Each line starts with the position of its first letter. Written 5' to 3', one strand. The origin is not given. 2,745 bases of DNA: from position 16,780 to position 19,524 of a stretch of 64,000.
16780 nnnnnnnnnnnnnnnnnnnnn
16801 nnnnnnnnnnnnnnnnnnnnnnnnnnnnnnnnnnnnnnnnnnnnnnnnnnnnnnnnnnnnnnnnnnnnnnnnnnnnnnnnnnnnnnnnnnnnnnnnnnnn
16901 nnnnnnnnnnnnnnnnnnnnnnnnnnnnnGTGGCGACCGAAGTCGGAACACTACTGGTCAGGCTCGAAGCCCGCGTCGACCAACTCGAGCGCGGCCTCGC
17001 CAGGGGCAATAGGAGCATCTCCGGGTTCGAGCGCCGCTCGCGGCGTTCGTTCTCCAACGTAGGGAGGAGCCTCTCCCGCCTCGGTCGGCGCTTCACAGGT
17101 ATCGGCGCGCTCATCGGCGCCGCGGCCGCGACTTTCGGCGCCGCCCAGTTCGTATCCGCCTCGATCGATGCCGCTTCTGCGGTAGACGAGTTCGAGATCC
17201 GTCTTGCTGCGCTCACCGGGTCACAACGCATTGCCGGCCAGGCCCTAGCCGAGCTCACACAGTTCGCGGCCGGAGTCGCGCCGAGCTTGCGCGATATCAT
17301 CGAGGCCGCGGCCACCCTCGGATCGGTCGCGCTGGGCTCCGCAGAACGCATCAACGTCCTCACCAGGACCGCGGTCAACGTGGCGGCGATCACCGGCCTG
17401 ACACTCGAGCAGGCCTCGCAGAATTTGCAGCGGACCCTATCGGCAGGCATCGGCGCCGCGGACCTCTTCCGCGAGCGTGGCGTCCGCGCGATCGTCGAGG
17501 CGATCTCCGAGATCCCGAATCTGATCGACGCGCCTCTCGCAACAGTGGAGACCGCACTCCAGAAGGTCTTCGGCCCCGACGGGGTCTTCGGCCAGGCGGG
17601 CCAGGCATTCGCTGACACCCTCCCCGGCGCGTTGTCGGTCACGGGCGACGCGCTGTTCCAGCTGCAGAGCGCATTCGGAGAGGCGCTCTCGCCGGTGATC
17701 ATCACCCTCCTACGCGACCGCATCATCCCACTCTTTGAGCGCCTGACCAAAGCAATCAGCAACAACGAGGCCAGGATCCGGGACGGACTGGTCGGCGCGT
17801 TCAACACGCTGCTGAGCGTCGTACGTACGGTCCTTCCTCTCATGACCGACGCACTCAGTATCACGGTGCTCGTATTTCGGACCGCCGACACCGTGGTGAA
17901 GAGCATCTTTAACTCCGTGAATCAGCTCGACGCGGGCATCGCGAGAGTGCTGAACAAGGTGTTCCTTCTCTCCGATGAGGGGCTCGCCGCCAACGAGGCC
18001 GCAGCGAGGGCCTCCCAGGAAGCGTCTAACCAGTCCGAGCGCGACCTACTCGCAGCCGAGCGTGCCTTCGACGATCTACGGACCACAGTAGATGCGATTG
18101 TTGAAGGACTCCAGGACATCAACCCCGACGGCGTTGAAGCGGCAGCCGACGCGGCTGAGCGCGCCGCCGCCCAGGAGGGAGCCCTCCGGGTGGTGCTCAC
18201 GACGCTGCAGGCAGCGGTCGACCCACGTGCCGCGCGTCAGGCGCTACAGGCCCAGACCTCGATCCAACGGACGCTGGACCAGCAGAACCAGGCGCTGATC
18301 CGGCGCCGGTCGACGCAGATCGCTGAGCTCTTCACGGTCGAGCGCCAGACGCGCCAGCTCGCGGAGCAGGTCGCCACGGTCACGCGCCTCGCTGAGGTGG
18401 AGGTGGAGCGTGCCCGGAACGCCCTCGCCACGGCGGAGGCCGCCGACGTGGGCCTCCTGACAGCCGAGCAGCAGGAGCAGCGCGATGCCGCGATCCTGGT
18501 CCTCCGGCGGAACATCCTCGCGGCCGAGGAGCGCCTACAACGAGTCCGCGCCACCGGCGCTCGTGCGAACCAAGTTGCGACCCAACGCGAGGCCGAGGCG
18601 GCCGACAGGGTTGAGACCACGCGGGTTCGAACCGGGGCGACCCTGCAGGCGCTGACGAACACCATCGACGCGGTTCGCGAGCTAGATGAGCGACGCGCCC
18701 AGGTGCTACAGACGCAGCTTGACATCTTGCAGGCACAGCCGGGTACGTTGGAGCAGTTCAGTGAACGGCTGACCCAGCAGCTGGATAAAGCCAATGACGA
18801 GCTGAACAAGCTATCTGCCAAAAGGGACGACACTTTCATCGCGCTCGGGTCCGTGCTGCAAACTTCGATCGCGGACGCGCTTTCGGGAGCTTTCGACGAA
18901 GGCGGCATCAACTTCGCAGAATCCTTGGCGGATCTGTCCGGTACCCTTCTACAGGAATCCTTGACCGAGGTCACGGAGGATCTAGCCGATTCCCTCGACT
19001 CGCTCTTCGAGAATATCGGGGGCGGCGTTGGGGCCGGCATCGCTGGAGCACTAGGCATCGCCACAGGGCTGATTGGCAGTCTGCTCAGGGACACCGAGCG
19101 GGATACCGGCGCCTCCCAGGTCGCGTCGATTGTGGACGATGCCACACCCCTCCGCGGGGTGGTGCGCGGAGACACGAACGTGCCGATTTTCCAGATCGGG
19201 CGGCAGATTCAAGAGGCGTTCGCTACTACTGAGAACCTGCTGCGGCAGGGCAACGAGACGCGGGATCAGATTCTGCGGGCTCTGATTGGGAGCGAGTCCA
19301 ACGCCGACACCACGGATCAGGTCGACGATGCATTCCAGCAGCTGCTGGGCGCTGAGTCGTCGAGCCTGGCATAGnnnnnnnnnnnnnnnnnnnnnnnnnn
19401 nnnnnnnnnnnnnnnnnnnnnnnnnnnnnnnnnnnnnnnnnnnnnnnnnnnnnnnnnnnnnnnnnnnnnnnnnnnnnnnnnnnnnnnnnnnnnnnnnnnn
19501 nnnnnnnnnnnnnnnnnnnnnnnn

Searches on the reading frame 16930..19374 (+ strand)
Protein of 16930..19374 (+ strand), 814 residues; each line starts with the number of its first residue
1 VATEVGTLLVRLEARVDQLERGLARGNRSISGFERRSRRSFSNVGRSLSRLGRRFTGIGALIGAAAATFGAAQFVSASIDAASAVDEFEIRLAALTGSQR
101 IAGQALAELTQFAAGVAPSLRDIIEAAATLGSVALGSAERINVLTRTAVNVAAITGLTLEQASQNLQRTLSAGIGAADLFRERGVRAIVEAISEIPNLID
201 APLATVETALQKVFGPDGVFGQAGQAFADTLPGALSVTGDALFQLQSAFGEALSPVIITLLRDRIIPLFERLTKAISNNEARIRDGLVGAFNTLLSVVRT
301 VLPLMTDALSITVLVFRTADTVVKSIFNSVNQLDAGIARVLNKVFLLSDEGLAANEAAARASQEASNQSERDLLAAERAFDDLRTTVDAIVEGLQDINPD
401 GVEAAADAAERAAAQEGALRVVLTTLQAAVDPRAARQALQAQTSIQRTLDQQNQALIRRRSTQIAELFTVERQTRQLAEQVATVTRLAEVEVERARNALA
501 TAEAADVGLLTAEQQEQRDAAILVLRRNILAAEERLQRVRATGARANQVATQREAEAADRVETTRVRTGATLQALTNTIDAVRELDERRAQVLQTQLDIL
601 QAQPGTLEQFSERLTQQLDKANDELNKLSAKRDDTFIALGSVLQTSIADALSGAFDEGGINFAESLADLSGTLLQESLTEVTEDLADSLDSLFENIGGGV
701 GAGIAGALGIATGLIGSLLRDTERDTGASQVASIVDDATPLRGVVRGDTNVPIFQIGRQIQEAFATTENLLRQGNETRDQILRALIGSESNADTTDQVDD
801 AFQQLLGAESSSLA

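Call 8: search_protein_families(library=phrogs, proteins=[window:16930-19374:+], max_evalue=0.001)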
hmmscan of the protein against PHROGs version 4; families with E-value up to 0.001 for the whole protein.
window:16930-19374:+ (814 aa): 1 family
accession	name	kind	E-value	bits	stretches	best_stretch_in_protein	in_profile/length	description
phrog_167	-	tail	0.00015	20.6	1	13-231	210-429/1555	tail length tape measure protein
